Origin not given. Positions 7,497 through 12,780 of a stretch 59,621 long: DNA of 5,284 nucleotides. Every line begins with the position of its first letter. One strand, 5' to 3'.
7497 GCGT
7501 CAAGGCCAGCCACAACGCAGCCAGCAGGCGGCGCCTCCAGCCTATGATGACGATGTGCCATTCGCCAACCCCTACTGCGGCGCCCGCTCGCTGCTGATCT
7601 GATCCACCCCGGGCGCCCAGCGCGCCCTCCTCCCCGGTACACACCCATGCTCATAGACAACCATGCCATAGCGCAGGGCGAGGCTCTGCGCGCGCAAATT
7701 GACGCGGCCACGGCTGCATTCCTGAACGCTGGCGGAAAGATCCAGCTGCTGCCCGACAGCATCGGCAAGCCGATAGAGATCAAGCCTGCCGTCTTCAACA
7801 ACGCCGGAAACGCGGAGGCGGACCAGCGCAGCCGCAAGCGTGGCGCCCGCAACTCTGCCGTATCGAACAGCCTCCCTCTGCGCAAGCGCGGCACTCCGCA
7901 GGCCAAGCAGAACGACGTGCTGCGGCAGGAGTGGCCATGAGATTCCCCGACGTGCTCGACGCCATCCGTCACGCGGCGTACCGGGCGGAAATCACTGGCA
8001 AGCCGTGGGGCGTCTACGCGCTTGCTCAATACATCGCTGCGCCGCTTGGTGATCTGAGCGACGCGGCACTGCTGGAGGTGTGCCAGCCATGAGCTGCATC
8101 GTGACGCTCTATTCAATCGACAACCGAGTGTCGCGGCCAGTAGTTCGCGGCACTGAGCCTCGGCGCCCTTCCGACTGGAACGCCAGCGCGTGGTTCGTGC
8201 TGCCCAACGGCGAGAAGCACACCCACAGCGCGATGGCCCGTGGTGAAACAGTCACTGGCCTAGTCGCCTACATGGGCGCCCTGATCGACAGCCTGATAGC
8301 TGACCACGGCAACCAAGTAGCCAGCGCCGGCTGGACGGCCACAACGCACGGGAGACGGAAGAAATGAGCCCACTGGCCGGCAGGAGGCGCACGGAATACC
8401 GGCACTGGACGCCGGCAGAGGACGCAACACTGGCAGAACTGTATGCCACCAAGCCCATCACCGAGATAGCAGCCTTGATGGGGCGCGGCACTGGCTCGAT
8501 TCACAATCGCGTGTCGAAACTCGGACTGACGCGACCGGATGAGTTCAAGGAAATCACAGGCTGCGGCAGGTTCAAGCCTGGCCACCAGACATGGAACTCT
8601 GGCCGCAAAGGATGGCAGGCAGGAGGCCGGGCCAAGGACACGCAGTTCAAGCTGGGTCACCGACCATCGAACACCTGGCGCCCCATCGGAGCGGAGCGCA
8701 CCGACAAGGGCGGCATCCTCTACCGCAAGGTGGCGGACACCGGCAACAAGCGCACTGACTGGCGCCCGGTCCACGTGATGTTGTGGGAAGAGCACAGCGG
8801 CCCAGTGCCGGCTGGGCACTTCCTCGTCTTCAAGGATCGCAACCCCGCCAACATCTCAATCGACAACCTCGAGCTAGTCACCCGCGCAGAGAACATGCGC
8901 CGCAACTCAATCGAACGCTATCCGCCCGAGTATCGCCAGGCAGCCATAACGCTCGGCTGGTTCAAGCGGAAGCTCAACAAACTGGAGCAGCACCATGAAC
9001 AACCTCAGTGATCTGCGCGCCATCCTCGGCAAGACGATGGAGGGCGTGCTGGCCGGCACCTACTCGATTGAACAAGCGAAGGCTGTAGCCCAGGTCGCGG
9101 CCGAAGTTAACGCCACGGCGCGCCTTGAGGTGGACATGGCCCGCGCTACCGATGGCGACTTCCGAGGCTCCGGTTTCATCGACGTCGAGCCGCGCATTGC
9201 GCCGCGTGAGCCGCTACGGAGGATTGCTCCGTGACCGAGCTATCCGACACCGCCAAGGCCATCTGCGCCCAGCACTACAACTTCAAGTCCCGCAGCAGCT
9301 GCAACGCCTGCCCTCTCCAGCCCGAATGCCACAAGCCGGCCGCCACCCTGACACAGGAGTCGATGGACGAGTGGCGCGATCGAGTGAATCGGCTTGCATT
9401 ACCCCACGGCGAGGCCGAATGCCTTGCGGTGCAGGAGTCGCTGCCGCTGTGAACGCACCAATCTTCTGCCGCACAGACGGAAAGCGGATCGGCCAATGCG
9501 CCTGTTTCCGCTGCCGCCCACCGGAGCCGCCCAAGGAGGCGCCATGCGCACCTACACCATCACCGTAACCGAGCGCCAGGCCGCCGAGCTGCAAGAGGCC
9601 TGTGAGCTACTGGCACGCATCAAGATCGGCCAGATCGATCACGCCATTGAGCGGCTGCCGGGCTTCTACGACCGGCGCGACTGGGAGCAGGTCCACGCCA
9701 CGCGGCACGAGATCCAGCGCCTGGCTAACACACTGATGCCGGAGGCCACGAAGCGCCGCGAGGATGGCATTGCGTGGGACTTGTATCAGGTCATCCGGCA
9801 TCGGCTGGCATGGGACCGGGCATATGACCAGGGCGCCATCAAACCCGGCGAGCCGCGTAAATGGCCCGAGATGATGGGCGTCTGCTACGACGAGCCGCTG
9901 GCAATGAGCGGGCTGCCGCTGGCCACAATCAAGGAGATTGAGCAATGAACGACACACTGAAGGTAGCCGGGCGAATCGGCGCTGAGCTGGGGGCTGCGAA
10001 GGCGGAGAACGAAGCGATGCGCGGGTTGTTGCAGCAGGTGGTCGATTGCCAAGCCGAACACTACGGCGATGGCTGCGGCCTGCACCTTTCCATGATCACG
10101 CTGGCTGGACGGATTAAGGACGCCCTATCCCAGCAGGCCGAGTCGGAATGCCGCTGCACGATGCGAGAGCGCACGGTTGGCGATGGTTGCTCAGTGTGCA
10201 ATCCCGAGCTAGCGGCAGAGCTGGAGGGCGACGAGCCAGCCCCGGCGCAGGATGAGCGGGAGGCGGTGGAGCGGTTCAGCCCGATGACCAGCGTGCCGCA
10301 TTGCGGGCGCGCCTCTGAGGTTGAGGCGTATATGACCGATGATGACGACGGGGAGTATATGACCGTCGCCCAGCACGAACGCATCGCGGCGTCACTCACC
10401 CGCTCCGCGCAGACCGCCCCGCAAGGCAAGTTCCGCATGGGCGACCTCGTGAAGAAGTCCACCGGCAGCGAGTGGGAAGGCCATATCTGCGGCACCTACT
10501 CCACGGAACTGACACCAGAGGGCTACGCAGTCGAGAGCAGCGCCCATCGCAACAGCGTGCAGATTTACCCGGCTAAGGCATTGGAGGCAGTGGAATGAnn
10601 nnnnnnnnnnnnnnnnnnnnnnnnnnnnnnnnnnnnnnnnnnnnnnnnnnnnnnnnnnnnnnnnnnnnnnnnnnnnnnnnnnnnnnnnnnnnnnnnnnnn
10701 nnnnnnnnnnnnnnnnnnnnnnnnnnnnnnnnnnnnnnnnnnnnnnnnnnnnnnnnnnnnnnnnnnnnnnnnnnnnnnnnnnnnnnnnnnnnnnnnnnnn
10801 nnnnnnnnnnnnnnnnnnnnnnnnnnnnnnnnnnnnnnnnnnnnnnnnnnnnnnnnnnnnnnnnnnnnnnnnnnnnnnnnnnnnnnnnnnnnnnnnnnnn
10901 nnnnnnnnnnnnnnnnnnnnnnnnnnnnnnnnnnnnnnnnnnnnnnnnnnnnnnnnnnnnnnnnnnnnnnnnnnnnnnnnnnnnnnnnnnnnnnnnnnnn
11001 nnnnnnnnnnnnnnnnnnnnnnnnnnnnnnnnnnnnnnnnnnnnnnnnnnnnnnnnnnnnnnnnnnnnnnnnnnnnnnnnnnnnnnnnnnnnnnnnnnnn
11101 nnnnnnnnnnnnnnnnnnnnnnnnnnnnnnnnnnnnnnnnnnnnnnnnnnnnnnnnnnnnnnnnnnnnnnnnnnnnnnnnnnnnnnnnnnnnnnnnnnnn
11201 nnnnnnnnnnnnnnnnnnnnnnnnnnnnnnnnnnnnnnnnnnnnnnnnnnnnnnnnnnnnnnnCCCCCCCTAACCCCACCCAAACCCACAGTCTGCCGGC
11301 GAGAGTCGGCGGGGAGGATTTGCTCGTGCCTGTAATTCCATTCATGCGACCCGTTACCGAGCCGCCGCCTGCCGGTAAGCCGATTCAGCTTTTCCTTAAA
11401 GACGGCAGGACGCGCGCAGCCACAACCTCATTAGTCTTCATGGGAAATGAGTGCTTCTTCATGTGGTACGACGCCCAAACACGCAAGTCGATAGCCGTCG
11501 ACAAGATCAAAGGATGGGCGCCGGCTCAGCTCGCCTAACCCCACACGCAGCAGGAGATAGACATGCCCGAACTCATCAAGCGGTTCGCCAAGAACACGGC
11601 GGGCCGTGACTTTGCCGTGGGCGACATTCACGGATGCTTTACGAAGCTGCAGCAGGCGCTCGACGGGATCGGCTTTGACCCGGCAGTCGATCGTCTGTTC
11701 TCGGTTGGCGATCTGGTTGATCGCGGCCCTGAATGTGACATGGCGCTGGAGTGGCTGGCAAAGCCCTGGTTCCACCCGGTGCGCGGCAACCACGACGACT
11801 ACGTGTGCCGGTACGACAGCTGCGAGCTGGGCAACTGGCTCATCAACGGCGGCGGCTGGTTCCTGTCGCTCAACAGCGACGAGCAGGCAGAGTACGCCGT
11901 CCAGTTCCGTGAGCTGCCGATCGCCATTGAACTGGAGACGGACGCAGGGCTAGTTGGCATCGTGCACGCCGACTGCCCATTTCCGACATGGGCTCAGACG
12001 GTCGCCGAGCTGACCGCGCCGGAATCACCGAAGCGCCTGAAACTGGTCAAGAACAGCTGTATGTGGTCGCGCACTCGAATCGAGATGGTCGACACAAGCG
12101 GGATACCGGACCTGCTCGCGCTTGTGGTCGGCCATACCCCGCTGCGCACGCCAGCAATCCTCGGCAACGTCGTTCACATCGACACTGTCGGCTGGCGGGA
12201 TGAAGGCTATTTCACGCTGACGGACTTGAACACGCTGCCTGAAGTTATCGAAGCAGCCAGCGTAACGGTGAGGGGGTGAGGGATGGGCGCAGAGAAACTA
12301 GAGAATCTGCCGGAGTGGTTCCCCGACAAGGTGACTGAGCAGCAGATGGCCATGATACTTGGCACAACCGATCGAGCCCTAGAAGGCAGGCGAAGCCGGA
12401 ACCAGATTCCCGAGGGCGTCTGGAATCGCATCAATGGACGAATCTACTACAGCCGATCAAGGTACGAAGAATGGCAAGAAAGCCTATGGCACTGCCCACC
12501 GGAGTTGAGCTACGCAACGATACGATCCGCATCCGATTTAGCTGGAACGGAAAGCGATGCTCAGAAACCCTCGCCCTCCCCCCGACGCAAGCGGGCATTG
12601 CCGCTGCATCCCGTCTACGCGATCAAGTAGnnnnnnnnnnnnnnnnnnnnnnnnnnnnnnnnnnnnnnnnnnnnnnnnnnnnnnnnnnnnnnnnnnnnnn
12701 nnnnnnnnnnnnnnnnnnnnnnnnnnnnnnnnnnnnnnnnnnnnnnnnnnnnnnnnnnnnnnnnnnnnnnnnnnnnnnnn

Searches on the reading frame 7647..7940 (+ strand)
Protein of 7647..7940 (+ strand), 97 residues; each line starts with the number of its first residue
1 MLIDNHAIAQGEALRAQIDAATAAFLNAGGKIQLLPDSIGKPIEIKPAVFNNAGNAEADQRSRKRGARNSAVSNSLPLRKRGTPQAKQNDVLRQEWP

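Call 13: search_protein_families(library=pfam, proteins=[window:7647-7940:+], max_evalue=0.01)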
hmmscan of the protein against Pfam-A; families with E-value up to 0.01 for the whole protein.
window:7647-7940:+ (97 aa): 1 family
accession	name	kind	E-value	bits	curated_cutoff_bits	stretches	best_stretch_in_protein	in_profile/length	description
PF20661.2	SutA-RBD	-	3.1e-08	33.3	29.3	1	12-36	4-28/35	SutA RNAP-binding domain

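Call 15: search_protein_families(library=phrogs, proteins=[window:7647-7940:+], max_evalue=0.001)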
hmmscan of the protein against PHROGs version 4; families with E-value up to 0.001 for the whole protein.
window:7647-7940:+ (97 aa): 2 families
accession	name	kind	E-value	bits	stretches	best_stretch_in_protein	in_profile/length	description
phrog_31907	-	unknown function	5.1e-63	210.4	1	1-97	1-97/97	-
phrog_9129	-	unknown function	0.00082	20.5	1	4-74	3-58/184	-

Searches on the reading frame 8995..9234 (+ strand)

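Call 13: search_protein_families(library=pfam, proteins=[window:8995-9234:+], max_evalue=0.01)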
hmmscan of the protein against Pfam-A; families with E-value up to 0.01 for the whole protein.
window:8995-9234:+ (79 aa): 0 families

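Call 15: search_protein_families(library=phrogs, proteins=[window:8995-9234:+], max_evalue=0.001)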
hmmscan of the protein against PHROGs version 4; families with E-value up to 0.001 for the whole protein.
window:8995-9234:+ (79 aa): 1 family
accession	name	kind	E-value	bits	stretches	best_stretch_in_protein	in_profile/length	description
phrog_2044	-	DNA, RNA and nucleotide metabolism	0.0002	22.4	1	2-54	3-62/78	RNA polymerase beta subunit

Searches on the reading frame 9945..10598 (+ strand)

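Call 13: search_protein_families(library=pfam, proteins=[window:9945-10598:+], max_evalue=0.01)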
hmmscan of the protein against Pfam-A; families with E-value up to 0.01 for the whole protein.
window:9945-10598:+ (217 aa): 1 family
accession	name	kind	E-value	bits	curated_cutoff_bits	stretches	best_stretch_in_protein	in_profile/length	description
PF06442.17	DHFR_2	-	9.7e-21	73.8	25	1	160-216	21-77/78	R67 dihydrofolate reductase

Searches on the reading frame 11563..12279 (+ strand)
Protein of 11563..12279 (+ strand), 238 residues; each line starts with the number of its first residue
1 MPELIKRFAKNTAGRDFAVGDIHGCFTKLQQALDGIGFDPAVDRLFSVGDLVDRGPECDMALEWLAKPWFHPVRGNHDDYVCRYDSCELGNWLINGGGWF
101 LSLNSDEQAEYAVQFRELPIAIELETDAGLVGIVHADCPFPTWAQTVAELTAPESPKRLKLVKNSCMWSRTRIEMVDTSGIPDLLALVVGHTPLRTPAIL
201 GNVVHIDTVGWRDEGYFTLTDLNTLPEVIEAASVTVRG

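Call 13: search_protein_families(library=pfam, proteins=[window:11563-12279:+], max_evalue=0.01)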
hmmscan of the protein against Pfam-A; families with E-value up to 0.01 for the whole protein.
window:11563-12279:+ (238 aa): 2 families
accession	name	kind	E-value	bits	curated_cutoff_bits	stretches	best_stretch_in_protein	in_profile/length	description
PF00149.33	Metallophos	-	2.6e-12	48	21.5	1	18-122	5-104/191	Calcineurin-like phosphoesterase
PF12850.12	Metallophos_2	-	0.00026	21.5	27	1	18-152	5-101/154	Calcineurin-like phosphoesterase superfamily domain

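Call 17: find_encoding_contigs(protein=window:11563-12279:+, flank=10000, max_places=10)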
Protein window:11563-12279:+ (238 aa): no gene with exactly this product is on record in the collection.

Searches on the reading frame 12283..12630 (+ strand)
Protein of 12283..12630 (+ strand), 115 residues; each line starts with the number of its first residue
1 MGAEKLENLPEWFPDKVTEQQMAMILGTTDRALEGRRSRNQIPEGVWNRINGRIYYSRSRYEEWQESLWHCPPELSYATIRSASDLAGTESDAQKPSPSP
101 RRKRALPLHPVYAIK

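Call 14: search_protein_families(library=pfam, proteins=[window:12283-12630:+], max_evalue=0.01)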
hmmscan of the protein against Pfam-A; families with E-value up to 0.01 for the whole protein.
window:12283-12630:+ (115 aa): 0 families

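Call 15: search_protein_families(library=phrogs, proteins=[window:12283-12630:+], max_evalue=0.001)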
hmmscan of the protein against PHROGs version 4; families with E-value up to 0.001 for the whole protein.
window:12283-12630:+ (115 aa): 1 family
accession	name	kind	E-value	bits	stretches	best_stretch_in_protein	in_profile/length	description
phrog_9668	-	integration and excision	9.3e-34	117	1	15-115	14-114/114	excisionase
